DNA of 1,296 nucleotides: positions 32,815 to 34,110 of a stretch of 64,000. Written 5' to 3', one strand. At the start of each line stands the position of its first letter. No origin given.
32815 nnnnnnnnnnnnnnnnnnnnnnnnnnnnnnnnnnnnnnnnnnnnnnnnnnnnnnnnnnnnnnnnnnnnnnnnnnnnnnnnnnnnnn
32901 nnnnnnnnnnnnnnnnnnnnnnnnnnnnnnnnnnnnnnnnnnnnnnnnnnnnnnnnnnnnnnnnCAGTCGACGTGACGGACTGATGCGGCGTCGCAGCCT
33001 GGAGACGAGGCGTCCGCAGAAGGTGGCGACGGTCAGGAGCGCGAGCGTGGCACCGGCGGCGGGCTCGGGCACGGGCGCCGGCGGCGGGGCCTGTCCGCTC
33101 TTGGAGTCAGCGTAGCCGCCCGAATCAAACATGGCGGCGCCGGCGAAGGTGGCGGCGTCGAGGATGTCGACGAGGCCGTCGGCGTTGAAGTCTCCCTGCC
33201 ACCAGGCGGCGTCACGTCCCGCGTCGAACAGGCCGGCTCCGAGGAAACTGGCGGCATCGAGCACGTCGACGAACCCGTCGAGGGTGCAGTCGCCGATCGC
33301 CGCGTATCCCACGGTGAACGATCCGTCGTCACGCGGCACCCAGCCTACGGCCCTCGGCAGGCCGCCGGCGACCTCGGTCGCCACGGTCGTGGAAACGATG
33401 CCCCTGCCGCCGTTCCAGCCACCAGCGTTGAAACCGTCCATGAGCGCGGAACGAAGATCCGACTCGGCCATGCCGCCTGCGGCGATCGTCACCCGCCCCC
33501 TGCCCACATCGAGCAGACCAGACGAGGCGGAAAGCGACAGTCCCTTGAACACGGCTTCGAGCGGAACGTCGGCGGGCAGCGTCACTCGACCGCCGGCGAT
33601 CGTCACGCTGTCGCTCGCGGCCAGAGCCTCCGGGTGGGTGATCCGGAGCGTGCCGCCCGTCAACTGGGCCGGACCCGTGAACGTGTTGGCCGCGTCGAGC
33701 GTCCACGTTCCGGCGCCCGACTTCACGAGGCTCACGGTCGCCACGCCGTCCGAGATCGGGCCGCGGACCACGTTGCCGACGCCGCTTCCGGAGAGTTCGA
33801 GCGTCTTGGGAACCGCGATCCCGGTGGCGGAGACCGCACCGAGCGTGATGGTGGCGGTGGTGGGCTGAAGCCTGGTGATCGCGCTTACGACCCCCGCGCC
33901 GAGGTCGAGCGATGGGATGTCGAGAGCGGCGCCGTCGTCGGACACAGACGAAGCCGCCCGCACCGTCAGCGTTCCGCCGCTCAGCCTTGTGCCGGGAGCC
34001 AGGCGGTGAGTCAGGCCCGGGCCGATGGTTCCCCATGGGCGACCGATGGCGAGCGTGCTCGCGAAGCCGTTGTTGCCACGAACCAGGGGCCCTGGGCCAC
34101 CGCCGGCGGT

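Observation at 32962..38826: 1954-aa PEP-CTERM surface protein combining a glycoside-hydrolase core with ~1500 aa of autotransporter-type beta-strand repeats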

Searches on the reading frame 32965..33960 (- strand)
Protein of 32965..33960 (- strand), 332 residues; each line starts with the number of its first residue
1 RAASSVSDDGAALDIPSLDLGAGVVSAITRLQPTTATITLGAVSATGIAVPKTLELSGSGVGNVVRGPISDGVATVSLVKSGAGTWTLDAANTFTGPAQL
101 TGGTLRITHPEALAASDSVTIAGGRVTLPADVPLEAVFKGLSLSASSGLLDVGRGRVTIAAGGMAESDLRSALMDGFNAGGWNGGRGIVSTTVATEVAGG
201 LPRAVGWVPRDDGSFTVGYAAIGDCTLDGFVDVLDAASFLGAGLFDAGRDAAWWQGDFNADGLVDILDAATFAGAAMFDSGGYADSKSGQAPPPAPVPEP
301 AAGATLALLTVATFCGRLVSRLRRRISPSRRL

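Call 27: find_homologous_proteins(query=window:32965-33960:-, max_evalue=0.001)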
Query window:32965-33960:- (332 aa): 26 proteins with E <= 0.001 among 8000 candidates.
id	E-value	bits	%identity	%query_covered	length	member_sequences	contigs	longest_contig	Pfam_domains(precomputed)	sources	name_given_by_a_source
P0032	1.0e-93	332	56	98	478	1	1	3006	PF12951.14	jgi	-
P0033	3.2e-67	245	53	76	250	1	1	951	PF12951.14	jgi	jgi:autotransporter-associated beta strand protein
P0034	1.9e-57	213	57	57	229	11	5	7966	-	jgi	jgi:hypothetical protein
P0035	6.9e-52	195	50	75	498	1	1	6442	PF12951.14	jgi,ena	jgi:autotransporter-associated beta strand protein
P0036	4.6e-50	189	53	55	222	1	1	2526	-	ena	-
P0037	5.3e-48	182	47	74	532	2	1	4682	-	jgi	jgi:autotransporter-associated beta strand protein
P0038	5.0e-46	176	45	69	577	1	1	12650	PF12951.14,PF00404.25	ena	-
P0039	2.4e-45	173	45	75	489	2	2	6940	-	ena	-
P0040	1.9e-44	170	43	85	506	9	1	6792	PF12951.14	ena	-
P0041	3.8e-44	170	42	80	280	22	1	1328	PF12951.14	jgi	jgi:autotransporter-associated beta strand protein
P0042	8.7e-43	165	49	65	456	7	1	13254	PF12951.14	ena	-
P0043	8.7e-42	162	45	67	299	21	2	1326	PF12951.14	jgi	jgi:autotransporter-associated beta strand protein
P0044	3.2e-40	157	42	75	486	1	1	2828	-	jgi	-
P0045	5.0e-38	149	47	68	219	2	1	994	-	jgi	jgi:hypothetical protein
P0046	6.5e-38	149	46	67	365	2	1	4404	PF12951.14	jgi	jgi:autotransporter-associated beta strand protein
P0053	1.5e-6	46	33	71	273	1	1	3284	PF12951.14,PF00404.25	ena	-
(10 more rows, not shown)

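Call 53: predict_structure(alignment_id=A3)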
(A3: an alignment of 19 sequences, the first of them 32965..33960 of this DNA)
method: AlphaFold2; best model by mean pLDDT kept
length: 332 residues; sequences in the alignment: 19
mean_pLDDT: 67.9   pTM: 0.61
mean pLDDT of the five models: 67.9, 67.0, 66.6, 64.8, 63.2
residues with pLDDT >= 90: 103; 70-90: 76; 50-70: 35; < 50: 118
segments of 3 or more residues with pLDDT < 50: 1-19, 21-37, 42-44, 227-241, 243-302
pLDDT, mean of each block of 10 residues (from residue 1): 28 39 38 45 54 79 65 78 89 89 94 94 95 94 94 95 93 87 91 90 86 90 52 46 42 43 39 35 34 41 63 81 62 43
secondary structure, 60 per line:
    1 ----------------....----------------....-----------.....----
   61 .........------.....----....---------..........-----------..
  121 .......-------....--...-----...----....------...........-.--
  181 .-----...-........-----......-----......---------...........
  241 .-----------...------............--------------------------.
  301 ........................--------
elements in order: E17-20 E37-40 E52-56 E61-69 E76-80 E85-88 E98-107 E119-127 E135-138 E141-143 E149-151 E156-159 H166-176 E187-189 H191-198 E204-209 E215-220 H230-241 H262-273 H300-324

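Call 56: fold_search(model_id=the predicted structure, library=pdb)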
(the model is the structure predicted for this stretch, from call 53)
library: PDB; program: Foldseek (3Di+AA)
matches with E <= 10: 99; with E <= 0.001: 0
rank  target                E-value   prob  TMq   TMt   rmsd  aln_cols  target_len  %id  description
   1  2ip2_A                5.2e-01  0.03  0.09  0.09  12.5       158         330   14  Structure of the Pyocyanin Biosynthetic Protein PhzM (released 2006-10-24)
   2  4e2x                  6.4e-01  0.06  0.12  0.10  13.1       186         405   11  X-ray Structure of the Y222F mutant of TcaB9, a C-3'-Methyltransferase, in Complex with S-Adenosyl-L-Homocysteine and dT (released 2012-04-25)
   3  4e30                  6.4e-01  0.06  0.12  0.11  13.0       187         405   12  X-ray Structure of the H181N/E224Q double mutant of TcaB9, a C-3'-Methyltransferase, in Complex with S-Adenosyl-L-Homocy (released 2012-04-25)
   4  4e33                  8.8e-01  0.06  0.12  0.11  13.1       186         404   11  X-ray Structure of the C-3'-Methyltransferase TcaB9 in Complex with S-Adenosyl-L-Homocysteine and Reduced dTDP-Sugar Sub (released 2012-04-25)
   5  4e2z                  9.3e-01  0.05  0.12  0.10  13.1       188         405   12  X-ray Structure of the H225N mutant of TcaB9, a C-3'-Methyltransferase, in Complex with S-Adenosyl-L-Homocysteine and Su (released 2012-04-25)
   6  4e2w                  9.8e-01  0.05  0.11  0.10  12.9       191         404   12  X-ray Structure of the H181N mutant of TcaB9, a C-3'-Methyltransferase, in Complex with S-Adenosyl-L-Homocysteine and Su (released 2012-04-25)
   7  3ndi                  1.0e+00  0.05  0.12  0.10  13.1       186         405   11  X-ray Structure of a C-3'-Methyltransferase in Complex with S-adenosylmethionine and dTMP (released 2010-06-30)
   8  5t6b_A                1.1e+00  0.04  0.11  0.10  13.9       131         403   17  X-ray structure of the KijD1 C3-methyltransfeerase, converted to monomeric form (released 2016-09-14)
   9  5t6b_C                1.1e+00  0.03  0.12  0.11  14.1       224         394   12  X-ray structure of the KijD1 C3-methyltransfeerase, converted to monomeric form (released 2016-09-14)
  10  2v70_A                1.2e+00  0.14  0.17  0.25   8.2       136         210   16  Third LRR domain of human Slit2 (released 2007-08-28)
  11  4e31                  1.2e+00  0.04  0.12  0.11  13.1       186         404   11  X-ray Structure of the Y76F mutant of TcaB9, a C-3'-Methyltransferase, in Complex with S-Adenosyl-L-Homocysteine and Sug (released 2012-04-25)
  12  5t64_A                1.3e+00  0.04  0.11  0.10  14.8       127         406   18  X-ray structure of the C3-methyltransferase KijD1 from Actinomadura kijaniata in complex with TDP and SAH (released 2016-09-14)
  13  5ke1_B                1.4e+00  0.28  0.22  0.23  12.4       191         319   17  Structure of a C-terminal fragment of the IcsA/VirG passenger-domain (released 2017-03-15)
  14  4e2y                  1.4e+00  0.04  0.12  0.10  13.8       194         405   12  X-ray Structure of the E224Q mutant of TcaB9, a C-3'-Methyltransferase, in Complex with S-Adenosyl-L-Homocysteine and Su (released 2012-04-25)
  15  5t6b_D                1.7e+00  0.03  0.12  0.11  13.9       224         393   11  X-ray structure of the KijD1 C3-methyltransfeerase, converted to monomeric form (released 2016-09-14)
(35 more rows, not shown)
